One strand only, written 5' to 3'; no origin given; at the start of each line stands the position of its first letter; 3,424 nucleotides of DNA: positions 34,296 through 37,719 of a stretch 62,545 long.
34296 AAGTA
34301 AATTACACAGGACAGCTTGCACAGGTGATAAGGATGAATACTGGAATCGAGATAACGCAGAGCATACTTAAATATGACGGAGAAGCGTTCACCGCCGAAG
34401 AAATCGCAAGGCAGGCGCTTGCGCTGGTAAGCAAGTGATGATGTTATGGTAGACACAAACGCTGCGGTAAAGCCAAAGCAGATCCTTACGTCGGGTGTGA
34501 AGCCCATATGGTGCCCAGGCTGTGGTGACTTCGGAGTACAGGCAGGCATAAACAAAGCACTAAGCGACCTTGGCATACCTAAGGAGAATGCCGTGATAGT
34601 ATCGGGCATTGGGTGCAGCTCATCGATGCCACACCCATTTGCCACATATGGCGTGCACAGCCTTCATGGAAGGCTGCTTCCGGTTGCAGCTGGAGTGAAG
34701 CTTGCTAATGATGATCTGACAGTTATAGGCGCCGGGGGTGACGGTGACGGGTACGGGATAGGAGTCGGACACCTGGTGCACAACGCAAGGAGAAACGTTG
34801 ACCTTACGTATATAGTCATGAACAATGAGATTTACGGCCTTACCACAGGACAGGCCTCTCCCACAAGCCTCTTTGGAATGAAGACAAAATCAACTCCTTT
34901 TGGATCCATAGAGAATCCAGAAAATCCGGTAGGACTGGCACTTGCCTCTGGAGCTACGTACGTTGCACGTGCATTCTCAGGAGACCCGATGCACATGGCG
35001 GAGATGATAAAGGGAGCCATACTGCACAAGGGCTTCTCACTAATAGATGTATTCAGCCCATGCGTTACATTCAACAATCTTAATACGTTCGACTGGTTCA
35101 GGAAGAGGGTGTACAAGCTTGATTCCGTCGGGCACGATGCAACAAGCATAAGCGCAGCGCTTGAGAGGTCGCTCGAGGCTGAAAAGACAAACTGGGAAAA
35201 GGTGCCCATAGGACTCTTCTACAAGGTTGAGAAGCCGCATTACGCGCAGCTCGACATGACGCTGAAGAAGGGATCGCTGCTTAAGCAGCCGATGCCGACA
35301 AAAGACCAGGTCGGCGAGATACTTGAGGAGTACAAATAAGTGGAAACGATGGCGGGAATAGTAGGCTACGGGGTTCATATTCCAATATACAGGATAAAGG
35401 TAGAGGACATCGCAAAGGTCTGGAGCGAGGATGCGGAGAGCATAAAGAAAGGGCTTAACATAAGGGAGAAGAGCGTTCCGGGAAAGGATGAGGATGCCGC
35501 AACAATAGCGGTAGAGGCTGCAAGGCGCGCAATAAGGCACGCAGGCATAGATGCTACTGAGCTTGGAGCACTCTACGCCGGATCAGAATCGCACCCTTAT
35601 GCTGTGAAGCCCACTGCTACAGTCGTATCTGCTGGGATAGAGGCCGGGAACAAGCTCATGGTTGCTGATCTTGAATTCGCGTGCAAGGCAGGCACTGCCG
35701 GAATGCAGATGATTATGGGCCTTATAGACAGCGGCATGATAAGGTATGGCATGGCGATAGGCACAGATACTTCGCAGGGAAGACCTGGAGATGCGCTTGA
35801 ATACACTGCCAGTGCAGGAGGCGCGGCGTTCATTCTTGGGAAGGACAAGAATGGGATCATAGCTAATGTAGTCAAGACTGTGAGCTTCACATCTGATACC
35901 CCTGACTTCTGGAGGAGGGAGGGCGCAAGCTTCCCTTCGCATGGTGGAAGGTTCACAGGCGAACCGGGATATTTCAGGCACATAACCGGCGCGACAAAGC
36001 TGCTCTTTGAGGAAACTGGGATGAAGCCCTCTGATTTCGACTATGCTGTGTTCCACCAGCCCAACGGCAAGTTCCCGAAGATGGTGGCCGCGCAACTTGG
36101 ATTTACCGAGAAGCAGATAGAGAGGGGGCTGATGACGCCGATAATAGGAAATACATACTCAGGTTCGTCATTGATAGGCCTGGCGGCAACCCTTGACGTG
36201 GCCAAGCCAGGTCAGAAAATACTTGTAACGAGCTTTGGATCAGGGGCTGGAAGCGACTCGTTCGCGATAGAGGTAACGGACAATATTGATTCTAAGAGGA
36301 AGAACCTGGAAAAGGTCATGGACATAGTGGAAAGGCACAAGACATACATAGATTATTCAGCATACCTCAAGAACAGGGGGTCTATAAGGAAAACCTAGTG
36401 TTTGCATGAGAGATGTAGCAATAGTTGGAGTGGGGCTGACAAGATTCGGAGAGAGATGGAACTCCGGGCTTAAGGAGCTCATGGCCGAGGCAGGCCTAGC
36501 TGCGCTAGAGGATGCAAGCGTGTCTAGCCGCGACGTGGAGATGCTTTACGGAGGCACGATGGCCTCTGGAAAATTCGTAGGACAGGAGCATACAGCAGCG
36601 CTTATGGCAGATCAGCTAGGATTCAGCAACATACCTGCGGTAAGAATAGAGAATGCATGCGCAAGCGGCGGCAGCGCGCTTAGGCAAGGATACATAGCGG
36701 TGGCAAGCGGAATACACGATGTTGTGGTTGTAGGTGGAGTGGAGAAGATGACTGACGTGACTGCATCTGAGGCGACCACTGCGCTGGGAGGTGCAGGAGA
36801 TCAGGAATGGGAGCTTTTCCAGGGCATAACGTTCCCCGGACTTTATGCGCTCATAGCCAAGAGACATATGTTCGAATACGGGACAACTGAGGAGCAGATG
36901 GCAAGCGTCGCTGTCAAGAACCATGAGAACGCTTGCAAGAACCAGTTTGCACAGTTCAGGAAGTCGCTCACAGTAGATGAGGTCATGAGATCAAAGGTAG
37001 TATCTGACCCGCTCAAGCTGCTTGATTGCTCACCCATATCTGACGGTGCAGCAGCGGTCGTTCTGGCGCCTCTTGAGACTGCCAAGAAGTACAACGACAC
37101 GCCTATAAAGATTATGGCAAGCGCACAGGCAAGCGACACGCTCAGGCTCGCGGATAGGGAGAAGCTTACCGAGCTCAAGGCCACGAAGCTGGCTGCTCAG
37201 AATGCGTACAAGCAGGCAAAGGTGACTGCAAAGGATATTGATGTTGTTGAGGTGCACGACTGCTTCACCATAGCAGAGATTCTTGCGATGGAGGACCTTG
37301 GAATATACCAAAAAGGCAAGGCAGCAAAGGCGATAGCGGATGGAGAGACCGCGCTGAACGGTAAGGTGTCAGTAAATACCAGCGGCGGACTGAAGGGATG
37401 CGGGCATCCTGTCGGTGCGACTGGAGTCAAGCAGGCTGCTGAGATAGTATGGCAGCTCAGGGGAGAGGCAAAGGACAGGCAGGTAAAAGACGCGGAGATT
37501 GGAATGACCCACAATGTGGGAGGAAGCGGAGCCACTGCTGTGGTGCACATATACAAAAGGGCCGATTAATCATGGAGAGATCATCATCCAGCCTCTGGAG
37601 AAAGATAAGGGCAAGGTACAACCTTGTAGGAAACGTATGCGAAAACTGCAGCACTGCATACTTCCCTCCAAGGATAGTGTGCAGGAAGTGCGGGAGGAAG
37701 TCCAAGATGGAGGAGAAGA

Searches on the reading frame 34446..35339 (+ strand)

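Call 34: search_protein_families(library=pfam, proteins=[window:34446-35339:+], max_evalue=0.0001)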
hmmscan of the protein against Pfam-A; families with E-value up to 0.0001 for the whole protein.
window:34446-35339:+ (297 aa): 2 families
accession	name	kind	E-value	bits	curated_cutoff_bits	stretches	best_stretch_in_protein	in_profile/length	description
PF02775.26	TPP_enzyme_C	-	1.2e-30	106.7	21.9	1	55-202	2-151/151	Thiamine pyrophosphate enzyme, C-terminal TPP binding domain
PF12367.13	PFO_beta_C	-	2.9e-19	69.3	24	1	206-269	1-60/66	Pyruvate ferredoxin oxidoreductase beta subunit C terminal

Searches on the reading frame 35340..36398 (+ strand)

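Call 35: search_protein_families(library=pfam, proteins=[window:35340-36398:+], max_evalue=0.0001)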
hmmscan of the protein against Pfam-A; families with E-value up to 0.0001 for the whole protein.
window:35340-36398:+ (352 aa): 2 families
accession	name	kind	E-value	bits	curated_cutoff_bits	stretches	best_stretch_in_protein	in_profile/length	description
PF08541.16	ACP_syn_III_C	-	3.3e-11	43.6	26.6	1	224-310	2-88/90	3-Oxoacyl-[acyl-carrier-protein (ACP)] synthase III C terminal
PF08540.16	HMG_CoA_synt_C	-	2.3e-06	27.9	25.1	0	254-335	138-225/280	Hydroxymethylglutaryl-coenzyme A synthase C terminal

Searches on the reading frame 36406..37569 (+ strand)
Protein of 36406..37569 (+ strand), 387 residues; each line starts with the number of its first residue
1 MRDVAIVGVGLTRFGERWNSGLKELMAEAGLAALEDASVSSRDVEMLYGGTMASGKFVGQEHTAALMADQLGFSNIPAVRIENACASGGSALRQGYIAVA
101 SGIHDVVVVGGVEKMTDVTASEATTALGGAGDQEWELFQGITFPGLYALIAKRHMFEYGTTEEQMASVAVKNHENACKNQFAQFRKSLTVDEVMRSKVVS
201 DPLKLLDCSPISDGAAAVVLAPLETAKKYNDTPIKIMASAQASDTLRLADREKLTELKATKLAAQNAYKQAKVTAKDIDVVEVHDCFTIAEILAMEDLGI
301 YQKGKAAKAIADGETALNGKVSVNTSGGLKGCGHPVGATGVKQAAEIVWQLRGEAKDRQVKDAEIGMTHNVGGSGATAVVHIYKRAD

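Call 35: search_protein_families(library=pfam, proteins=[window:36406-37569:+], max_evalue=0.0001)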
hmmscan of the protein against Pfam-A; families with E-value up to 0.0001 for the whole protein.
window:36406-37569:+ (387 aa): 3 families
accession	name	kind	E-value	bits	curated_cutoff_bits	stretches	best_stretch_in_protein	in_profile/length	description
PF22691.2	Thiolase_C_1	-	4.8e-48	163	28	1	240-385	1-144/144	Thiolase C-terminal domain-like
PF00108.29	Thiolase_N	-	6.1e-33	114.7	26.4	1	4-221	1-257/260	Thiolase, N-terminal domain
PF02803.24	Thiolase_C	-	8.9e-10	38.7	27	1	261-366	25-112/123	Thiolase, C-terminal domain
